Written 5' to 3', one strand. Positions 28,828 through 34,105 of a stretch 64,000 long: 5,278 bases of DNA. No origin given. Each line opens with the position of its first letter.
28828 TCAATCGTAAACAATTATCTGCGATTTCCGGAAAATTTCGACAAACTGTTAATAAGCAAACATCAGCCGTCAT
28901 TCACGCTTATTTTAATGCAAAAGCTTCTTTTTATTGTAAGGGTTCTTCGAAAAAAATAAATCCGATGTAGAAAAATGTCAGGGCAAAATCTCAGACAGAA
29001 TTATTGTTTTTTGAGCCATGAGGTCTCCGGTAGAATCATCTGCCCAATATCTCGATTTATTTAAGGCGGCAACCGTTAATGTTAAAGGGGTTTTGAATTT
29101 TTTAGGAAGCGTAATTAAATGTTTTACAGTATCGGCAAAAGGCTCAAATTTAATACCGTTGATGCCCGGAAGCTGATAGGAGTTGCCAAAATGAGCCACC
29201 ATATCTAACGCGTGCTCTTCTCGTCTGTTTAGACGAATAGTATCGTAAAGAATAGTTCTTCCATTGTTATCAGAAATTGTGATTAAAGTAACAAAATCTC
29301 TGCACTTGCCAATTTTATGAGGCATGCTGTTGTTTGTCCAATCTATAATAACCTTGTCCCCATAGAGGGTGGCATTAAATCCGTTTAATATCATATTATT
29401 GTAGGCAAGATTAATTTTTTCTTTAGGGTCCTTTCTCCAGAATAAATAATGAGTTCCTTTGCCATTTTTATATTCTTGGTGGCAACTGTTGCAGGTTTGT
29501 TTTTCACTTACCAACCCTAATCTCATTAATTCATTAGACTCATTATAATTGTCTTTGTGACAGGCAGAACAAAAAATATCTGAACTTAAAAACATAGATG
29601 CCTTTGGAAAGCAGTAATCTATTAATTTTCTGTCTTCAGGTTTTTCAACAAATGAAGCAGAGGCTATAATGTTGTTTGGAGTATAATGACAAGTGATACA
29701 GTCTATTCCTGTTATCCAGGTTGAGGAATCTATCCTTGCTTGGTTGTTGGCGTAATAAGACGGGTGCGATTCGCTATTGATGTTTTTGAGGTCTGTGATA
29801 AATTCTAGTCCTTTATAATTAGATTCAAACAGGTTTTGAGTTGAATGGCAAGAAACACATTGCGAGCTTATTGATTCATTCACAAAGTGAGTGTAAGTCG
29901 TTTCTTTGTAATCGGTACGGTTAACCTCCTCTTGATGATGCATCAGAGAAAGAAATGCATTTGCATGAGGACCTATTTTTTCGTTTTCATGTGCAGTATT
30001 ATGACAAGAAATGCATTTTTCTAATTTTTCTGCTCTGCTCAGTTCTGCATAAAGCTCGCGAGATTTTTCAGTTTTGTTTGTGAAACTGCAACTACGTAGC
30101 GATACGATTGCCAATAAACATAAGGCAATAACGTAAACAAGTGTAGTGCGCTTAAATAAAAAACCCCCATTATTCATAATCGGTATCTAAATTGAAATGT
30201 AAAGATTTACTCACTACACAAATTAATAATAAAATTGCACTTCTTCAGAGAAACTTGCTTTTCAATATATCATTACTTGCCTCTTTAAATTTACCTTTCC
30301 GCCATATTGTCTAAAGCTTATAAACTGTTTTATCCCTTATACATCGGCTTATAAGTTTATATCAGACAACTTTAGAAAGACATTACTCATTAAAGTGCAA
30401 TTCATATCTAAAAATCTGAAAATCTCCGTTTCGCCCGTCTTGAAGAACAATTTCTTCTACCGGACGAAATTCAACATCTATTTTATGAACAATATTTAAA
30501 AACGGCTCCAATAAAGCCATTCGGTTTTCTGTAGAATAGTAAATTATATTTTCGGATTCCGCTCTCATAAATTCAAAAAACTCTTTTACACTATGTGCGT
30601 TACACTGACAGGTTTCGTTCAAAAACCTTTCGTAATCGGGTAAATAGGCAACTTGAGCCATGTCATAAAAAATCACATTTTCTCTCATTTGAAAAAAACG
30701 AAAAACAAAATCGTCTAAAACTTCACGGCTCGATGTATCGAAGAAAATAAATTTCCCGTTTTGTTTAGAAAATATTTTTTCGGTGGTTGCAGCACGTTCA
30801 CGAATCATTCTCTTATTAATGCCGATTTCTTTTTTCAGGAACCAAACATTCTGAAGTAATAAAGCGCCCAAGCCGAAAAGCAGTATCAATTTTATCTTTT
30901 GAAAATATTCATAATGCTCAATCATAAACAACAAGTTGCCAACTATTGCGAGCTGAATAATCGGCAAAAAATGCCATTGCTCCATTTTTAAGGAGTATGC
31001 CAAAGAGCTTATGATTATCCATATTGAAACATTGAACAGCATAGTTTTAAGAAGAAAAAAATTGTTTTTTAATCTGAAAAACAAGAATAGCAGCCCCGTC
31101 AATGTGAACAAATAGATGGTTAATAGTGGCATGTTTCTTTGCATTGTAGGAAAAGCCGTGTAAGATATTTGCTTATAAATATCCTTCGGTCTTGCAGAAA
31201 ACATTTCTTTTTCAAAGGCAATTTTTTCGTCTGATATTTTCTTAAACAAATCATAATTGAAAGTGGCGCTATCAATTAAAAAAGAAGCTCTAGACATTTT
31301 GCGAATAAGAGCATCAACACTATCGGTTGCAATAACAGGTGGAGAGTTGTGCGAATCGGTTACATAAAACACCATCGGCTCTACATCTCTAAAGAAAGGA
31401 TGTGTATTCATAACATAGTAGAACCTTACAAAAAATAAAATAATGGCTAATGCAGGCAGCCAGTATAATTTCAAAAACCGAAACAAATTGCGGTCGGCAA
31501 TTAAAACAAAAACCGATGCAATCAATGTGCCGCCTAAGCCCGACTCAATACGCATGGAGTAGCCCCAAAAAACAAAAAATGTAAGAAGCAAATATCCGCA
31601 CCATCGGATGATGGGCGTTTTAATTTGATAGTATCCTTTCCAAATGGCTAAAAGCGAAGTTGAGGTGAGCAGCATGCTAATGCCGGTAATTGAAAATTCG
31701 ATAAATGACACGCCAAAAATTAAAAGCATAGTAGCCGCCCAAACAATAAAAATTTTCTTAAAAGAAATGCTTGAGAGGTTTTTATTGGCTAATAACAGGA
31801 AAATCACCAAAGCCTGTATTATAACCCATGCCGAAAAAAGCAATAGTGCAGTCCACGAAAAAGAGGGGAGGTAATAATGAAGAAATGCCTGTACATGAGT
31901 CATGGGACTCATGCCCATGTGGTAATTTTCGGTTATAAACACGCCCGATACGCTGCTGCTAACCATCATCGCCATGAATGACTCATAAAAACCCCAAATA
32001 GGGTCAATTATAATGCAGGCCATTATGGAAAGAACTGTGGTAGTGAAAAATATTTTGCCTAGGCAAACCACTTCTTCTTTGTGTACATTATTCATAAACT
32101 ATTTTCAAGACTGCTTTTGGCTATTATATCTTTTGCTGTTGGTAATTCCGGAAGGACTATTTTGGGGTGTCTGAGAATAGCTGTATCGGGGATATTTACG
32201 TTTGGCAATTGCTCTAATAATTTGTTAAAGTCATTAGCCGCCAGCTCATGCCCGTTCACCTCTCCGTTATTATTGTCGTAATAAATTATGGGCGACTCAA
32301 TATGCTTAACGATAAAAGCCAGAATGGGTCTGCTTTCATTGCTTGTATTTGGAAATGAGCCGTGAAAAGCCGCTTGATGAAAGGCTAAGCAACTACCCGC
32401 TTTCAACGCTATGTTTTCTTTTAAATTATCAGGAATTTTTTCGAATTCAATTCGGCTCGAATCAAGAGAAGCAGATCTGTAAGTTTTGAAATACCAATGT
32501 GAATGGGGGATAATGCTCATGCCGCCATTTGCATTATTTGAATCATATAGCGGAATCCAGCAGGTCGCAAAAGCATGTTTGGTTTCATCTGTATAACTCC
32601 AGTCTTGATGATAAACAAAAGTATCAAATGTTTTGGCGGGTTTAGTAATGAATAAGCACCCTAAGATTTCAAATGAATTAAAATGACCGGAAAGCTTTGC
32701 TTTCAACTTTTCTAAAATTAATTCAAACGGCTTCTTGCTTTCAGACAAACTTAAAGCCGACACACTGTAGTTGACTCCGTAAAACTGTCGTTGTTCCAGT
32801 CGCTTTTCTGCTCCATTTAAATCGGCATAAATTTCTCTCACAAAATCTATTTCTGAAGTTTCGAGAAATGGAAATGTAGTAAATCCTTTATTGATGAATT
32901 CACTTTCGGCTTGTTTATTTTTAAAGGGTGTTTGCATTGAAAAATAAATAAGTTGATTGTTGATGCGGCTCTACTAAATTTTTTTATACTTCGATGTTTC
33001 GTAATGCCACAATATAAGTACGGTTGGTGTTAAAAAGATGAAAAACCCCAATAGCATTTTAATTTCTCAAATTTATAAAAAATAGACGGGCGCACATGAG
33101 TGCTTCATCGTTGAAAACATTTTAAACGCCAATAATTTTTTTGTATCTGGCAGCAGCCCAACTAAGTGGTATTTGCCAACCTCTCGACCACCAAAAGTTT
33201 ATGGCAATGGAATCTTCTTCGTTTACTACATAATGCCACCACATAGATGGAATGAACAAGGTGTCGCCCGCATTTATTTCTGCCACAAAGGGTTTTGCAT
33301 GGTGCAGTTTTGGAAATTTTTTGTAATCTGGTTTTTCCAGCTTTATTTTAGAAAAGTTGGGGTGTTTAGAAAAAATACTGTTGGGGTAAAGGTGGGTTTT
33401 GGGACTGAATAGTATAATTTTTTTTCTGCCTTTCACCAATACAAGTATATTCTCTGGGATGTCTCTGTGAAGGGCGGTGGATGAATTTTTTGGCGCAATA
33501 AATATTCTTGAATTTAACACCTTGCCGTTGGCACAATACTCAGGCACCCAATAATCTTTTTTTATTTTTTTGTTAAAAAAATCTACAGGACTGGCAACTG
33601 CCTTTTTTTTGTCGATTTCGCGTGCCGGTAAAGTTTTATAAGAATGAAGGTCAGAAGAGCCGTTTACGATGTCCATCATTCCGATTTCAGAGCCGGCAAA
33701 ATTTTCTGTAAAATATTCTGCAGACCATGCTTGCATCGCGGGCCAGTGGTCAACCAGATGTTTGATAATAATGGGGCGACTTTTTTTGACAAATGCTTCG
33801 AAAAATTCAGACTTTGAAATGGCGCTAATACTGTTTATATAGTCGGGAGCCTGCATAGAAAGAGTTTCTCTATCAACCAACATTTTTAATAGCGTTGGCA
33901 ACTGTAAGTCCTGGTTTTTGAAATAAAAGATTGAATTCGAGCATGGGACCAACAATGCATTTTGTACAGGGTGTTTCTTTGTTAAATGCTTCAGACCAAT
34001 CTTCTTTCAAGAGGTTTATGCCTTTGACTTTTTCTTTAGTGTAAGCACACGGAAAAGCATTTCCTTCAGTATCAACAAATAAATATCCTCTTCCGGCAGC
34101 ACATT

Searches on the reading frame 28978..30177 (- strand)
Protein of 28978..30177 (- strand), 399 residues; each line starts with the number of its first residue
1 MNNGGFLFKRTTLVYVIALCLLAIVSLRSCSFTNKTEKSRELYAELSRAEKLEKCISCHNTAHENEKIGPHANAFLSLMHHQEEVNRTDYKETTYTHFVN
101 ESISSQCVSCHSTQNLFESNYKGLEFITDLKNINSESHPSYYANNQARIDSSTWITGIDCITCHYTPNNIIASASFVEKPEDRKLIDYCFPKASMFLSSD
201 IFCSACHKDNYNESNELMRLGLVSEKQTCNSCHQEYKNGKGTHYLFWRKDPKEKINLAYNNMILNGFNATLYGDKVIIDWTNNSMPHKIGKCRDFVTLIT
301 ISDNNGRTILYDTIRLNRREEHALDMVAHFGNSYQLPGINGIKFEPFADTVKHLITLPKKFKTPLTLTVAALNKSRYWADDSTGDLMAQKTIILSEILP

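Call 8: search_protein_families(library=pfam, proteins=[window:28978-30177:-], max_evalue=0.001)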
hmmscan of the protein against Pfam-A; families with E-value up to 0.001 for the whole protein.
window:28978-30177:- (399 aa): 4 families
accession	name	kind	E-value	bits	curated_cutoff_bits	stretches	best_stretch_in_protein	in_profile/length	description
PF22113.1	Mtrc-MtrF_II-IV_dom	-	8.1e-09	35.7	30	2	96-236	20-166/176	Outer membrane cytochrome MtrC/MtrF-like, domains II/IV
PF14522.11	Cytochrome_C7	-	1.9e-05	24.8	24.8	0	156-234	12-67/67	Cytochrome c7 and related cytochrome c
PF09699.15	Paired_CXXCH_1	-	0.00011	22.2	20.6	0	203-237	9-40/41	Doubled CXXCH motif (Paired_CXXCH_1)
PF14537.11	Cytochrom_c3_2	-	0.00086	20.2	25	0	199-241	5-41/79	Cytochrome c3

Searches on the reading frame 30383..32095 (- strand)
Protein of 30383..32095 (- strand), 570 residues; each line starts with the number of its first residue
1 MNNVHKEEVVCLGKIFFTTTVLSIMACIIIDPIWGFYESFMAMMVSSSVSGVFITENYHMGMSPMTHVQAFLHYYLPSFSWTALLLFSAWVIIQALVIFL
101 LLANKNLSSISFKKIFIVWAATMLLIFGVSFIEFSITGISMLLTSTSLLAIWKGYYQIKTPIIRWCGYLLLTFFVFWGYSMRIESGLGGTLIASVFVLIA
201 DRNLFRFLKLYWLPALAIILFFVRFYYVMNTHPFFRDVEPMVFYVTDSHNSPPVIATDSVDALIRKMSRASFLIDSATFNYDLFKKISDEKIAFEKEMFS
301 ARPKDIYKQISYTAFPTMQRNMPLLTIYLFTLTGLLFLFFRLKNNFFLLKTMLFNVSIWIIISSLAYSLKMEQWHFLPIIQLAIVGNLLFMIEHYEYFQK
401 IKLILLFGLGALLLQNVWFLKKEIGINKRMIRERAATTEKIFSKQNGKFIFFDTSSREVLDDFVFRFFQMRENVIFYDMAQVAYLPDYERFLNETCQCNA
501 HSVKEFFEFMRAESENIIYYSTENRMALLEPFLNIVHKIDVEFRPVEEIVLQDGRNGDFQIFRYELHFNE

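Call 8: search_protein_families(library=pfam, proteins=[window:30383-32095:-], max_evalue=0.001)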
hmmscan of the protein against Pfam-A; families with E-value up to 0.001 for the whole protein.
window:30383-32095:- (570 aa): 0 families

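Call 17: search_protein_families(library=ncbifam, proteins=[window:30383-32095:-], max_evalue=0.001)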
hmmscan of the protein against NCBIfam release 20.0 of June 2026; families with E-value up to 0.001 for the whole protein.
window:30383-32095:- (570 aa): 0 families

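Call 61: search_protein_families(library=pfam, proteins=[window:30383-32095:-], max_evalue=10)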
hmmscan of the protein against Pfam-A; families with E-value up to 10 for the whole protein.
window:30383-32095:- (570 aa): 0 families
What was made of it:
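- Tried and rejected: A relaxed Pfam scan of the two unknown membrane proteins found nothing (call 61).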

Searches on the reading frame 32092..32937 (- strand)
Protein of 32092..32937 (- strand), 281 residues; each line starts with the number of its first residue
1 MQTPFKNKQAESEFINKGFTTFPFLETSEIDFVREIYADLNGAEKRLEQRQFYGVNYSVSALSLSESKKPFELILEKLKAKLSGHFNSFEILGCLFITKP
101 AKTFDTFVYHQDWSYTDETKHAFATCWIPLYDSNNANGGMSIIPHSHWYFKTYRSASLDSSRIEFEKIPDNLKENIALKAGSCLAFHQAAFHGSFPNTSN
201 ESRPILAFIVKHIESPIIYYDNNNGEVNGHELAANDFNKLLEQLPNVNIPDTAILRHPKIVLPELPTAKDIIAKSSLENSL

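Call 4: search_protein_families(library=pfam, proteins=[window:32092-32937:-], max_evalue=0.01)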
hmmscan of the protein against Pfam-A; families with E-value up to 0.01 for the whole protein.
window:32092-32937:- (281 aa): 1 family
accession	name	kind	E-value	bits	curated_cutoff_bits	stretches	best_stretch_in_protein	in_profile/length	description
PF05721.19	PhyH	-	4.6e-17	63.4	22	1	95-204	92-212/213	Phytanoyl-CoA dioxygenase (PhyH)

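Call 17: search_protein_families(library=ncbifam, proteins=[window:32092-32937:-], max_evalue=0.001)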
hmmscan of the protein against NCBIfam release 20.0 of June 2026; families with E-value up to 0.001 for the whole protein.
window:32092-32937:- (281 aa): 3 families
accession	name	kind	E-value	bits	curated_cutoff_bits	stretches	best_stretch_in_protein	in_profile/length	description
TIGR04324.1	SpoChoClust_2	subfamily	1e-06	28.5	150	1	99-218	103-220/248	sporadic carbohydrate cluster 2OG-Fe(II) oxygenase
TIGR01762.1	chlorin-enz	subfamily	3.8e-05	23.2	226.3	0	122-161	132-173/288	chlorinating enzyme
NF045813.1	DxPntBtaHylase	equivalog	0.00069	19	550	0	108-202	135-236/285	1-deoxypentalenic acid 11-beta-hydroxylase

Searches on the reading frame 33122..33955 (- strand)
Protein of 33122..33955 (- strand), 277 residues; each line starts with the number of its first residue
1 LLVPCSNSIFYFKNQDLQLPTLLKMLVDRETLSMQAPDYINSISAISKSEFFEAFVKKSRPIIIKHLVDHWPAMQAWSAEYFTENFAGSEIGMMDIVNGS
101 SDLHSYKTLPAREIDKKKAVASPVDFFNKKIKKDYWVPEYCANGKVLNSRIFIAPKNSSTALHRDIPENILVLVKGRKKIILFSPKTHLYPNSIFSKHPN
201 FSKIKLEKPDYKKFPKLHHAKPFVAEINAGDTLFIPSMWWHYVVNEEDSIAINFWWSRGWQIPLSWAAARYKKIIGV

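Call 8: search_protein_families(library=pfam, proteins=[window:33122-33955:-], max_evalue=0.001)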
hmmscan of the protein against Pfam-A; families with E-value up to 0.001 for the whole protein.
window:33122-33955:- (277 aa): 3 families
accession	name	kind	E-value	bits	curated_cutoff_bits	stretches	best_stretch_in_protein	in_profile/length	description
PF13621.12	Cupin_8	-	1.2e-43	150.4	27.4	2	138-258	123-248/252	Cupin-like domain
PF08007.18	JmjC_2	-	5.6e-05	23.1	22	1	146-252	23-115/127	JmjC domain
PF02373.28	JmjC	-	0.00016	22.5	24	1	154-254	5-112/114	JmjC domain, hydroxylase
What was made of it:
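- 33122..33955 (-): Cupin_8/JmjC-type oxygenase. call 8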
